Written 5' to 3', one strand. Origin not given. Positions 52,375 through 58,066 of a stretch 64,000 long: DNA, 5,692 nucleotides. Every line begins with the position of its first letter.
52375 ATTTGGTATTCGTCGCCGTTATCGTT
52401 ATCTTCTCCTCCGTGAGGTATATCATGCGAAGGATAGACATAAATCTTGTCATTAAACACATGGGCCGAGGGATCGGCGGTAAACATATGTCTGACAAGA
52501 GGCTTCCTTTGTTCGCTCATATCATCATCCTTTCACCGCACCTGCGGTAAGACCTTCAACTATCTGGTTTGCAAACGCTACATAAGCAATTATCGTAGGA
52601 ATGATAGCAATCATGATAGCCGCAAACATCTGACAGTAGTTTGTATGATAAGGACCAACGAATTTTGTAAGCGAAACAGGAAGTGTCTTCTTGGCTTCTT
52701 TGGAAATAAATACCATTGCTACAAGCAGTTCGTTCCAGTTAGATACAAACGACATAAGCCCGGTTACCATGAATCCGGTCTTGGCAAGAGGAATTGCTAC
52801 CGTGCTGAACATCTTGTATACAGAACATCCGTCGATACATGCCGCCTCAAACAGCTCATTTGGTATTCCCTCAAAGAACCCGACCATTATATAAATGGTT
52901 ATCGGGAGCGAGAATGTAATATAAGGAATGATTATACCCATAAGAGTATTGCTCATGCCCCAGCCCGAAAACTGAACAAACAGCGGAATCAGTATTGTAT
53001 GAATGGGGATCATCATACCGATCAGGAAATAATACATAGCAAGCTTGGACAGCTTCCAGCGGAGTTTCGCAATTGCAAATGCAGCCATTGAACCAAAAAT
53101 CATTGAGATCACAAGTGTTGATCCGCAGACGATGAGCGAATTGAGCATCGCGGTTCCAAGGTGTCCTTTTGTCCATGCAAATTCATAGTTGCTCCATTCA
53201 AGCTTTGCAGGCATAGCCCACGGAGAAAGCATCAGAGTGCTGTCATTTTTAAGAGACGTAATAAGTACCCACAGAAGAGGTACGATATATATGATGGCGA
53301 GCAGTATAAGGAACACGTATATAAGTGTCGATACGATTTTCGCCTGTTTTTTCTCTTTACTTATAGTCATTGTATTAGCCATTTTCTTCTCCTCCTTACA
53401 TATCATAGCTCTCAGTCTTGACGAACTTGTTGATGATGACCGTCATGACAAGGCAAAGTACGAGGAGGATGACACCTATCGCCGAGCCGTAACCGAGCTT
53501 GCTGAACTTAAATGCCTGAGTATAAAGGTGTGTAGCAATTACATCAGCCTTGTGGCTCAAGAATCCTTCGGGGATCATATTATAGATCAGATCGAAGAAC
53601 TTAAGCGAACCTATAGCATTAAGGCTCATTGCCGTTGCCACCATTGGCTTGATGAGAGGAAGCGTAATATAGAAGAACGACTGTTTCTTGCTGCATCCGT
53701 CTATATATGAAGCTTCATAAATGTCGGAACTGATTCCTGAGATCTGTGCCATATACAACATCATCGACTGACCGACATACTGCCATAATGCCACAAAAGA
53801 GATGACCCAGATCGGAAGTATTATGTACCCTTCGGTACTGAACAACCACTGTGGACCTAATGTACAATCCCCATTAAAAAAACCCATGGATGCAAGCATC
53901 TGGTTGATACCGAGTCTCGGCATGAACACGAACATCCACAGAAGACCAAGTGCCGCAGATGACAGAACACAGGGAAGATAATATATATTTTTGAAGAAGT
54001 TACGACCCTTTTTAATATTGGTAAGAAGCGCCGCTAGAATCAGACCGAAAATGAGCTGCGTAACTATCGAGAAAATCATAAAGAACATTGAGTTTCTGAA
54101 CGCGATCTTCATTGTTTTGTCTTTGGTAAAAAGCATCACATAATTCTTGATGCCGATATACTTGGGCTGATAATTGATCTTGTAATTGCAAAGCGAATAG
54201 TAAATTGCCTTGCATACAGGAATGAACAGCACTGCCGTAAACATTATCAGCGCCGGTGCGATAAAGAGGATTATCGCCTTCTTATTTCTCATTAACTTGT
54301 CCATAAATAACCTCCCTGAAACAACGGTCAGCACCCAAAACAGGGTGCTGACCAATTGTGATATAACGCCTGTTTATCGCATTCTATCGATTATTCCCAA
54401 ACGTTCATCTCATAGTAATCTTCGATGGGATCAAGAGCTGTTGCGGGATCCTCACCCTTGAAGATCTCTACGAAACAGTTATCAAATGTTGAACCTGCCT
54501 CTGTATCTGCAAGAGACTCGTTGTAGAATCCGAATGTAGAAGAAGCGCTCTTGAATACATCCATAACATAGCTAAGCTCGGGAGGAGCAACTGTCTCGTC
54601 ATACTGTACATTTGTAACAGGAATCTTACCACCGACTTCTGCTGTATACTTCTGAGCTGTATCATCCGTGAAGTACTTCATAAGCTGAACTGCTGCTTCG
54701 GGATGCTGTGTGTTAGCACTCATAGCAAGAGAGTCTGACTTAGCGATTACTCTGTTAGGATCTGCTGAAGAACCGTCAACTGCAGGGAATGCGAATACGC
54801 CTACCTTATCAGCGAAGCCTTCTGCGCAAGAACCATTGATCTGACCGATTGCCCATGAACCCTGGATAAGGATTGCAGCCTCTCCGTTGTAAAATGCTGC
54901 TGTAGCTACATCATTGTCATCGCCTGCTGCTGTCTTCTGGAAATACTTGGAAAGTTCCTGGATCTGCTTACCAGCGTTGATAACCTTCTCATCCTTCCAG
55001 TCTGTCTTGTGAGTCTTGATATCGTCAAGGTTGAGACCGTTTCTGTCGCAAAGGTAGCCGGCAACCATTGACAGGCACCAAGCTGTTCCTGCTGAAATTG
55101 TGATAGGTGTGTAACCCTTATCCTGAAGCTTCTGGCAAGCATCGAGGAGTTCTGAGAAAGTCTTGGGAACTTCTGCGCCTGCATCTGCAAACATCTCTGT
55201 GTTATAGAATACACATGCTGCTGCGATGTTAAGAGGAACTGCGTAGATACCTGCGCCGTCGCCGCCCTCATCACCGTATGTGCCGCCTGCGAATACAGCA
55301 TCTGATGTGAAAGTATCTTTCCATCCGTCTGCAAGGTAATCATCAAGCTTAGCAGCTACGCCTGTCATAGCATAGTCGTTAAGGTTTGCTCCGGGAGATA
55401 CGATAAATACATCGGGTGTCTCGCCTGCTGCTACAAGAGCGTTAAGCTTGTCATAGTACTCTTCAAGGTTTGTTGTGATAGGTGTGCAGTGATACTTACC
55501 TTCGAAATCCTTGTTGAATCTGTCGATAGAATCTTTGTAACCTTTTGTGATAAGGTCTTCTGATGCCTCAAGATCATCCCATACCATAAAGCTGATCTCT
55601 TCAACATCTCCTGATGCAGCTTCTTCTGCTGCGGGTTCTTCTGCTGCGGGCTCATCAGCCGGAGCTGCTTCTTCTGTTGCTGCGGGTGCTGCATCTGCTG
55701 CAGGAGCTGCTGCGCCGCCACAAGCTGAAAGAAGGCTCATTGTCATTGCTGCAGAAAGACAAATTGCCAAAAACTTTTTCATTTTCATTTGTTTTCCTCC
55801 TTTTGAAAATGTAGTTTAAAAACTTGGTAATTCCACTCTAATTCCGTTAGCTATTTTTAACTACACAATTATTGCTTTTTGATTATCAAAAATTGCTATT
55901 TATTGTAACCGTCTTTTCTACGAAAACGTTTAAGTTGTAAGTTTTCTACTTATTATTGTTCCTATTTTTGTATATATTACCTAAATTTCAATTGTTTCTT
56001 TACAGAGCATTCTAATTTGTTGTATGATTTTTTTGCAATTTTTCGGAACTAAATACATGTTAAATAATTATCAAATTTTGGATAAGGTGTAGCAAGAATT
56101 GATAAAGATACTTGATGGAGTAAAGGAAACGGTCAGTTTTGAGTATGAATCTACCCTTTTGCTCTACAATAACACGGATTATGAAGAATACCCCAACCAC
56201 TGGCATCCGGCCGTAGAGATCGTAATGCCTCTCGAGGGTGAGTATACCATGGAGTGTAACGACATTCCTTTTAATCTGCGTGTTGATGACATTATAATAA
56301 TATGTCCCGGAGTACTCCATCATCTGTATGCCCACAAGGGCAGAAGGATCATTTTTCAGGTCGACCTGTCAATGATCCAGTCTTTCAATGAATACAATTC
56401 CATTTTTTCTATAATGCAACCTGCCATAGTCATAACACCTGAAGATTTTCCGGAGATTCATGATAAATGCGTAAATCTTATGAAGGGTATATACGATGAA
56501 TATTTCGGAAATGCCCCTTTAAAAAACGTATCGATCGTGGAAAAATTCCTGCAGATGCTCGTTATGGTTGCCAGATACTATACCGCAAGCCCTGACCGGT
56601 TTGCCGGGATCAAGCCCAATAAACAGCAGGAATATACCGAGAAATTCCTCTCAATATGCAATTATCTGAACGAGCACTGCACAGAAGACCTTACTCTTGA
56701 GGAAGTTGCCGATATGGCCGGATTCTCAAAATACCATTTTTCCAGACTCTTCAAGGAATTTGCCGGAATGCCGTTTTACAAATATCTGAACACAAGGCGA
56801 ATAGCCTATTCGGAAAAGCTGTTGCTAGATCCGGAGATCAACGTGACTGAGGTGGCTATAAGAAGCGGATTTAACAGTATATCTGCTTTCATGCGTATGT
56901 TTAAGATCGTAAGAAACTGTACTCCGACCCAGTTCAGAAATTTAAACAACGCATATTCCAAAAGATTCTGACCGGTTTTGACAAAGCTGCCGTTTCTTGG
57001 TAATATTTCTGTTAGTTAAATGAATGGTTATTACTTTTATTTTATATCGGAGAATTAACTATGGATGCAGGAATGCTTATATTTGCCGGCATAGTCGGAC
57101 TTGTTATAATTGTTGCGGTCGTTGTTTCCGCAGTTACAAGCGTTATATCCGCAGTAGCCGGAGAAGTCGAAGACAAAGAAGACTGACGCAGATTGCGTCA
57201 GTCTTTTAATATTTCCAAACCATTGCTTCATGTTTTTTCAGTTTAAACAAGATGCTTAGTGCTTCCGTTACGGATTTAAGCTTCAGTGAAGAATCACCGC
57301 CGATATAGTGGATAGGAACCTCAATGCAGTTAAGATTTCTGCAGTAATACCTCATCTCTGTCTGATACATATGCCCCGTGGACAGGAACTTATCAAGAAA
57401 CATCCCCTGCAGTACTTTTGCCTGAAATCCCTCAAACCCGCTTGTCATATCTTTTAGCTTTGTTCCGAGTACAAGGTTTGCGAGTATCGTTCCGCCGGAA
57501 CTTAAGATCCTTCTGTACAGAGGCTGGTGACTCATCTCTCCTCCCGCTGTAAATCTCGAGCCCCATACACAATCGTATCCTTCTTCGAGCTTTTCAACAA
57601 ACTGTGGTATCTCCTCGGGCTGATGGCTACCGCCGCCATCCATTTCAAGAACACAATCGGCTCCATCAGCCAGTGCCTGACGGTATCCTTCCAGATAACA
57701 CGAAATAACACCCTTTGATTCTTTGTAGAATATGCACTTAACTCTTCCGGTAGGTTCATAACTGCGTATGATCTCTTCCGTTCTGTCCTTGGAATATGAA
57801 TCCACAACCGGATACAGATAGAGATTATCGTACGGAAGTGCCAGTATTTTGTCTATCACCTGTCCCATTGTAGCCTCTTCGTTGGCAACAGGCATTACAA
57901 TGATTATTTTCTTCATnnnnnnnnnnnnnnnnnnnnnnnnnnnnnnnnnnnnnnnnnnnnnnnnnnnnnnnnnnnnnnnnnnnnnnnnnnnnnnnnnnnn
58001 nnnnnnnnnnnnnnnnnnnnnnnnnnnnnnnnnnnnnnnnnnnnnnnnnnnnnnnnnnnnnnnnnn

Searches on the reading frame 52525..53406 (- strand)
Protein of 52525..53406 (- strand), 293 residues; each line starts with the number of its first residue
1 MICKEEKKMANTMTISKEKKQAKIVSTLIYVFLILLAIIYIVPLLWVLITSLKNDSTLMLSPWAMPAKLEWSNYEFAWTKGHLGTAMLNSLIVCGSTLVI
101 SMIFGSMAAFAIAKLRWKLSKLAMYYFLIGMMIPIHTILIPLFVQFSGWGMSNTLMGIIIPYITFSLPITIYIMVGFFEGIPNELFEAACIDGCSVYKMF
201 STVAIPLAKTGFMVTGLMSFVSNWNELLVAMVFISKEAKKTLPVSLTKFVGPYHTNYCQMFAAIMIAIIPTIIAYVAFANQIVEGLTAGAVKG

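Call 57: search_protein_families(library=pfam, proteins=[window:52525-53406:-], max_evalue=0.00001)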
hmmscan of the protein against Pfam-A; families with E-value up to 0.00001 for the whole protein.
window:52525-53406:- (293 aa): 1 family
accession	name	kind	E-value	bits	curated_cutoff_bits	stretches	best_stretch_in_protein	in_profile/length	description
PF00528.27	BPD_transp_1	-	1.9e-18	67.3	26.4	1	102-277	2-174/184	Binding-protein-dependent transport system inner membrane component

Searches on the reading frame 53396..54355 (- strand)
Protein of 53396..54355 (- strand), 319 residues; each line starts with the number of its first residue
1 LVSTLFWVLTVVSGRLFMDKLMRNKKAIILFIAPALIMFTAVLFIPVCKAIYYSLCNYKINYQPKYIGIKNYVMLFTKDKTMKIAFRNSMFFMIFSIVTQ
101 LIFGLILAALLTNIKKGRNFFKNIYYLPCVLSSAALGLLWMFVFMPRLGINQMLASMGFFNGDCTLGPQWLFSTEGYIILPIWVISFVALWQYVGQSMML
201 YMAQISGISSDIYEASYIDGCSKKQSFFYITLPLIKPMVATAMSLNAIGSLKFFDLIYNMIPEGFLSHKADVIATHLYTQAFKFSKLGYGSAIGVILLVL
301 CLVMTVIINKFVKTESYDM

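Call 57: search_protein_families(library=pfam, proteins=[window:53396-54355:-], max_evalue=0.00001)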
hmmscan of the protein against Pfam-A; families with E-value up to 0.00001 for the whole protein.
window:53396-54355:- (319 aa): 1 family
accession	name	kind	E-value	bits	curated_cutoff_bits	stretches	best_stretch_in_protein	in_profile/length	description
PF00528.27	BPD_transp_1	-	3.7e-16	59.8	26.4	1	101-309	2-176/184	Binding-protein-dependent transport system inner membrane component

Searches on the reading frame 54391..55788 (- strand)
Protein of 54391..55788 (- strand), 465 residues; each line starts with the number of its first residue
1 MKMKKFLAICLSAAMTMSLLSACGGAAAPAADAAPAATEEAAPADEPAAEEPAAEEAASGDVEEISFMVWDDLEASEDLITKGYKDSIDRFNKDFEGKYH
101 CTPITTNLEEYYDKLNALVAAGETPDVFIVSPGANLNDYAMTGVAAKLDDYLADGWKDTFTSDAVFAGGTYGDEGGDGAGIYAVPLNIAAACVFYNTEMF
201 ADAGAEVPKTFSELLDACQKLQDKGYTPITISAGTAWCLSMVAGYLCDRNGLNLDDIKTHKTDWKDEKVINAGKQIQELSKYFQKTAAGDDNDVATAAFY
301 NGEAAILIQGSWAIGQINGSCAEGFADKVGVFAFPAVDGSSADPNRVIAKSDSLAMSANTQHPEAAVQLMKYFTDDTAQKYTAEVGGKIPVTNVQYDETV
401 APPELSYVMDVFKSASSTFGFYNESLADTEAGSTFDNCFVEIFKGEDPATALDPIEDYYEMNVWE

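Call 57: search_protein_families(library=pfam, proteins=[window:54391-55788:-], max_evalue=0.00001)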
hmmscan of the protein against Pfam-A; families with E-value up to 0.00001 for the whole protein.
window:54391-55788:- (465 aa): 2 families
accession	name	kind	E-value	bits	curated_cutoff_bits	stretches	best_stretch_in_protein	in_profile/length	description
PF01547.30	SBP_bac_1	-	2.8e-33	116.7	26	1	83-380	9-307/307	Bacterial extracellular solute-binding protein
PF13416.11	SBP_bac_8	-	4.5e-32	112.4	27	1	88-393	3-263/279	Bacterial extracellular solute-binding protein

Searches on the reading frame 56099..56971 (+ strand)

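Call 57: search_protein_families(library=pfam, proteins=[window:56099-56971:+], max_evalue=0.00001)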
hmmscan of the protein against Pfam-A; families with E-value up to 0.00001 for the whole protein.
window:56099-56971:+ (290 aa): 3 families
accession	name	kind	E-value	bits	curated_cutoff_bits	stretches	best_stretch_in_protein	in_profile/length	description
PF12833.13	HTH_18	-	6.1e-21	75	33.6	1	204-281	2-79/80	Helix-turn-helix domain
PF00165.29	HTH_AraC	-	2.4e-14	53.5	26.6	1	190-223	1-34/42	Bacterial regulatory helix-turn-helix proteins, AraC family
PF02311.25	AraC_binding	-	1.3e-07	31.8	21.1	1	23-82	8-67/135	AraC-like ligand binding domain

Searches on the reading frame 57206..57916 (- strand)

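Call 57: search_protein_families(library=pfam, proteins=[window:57206-57916:-], max_evalue=0.00001)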
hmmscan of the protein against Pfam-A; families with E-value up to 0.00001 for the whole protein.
window:57206-57916:- (236 aa): 1 family
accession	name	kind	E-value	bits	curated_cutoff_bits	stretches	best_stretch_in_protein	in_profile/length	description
PF00535.33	Glycos_transf_2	-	5.8e-20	72.3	23.3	1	6-170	2-165/168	Glycosyl transferase family 2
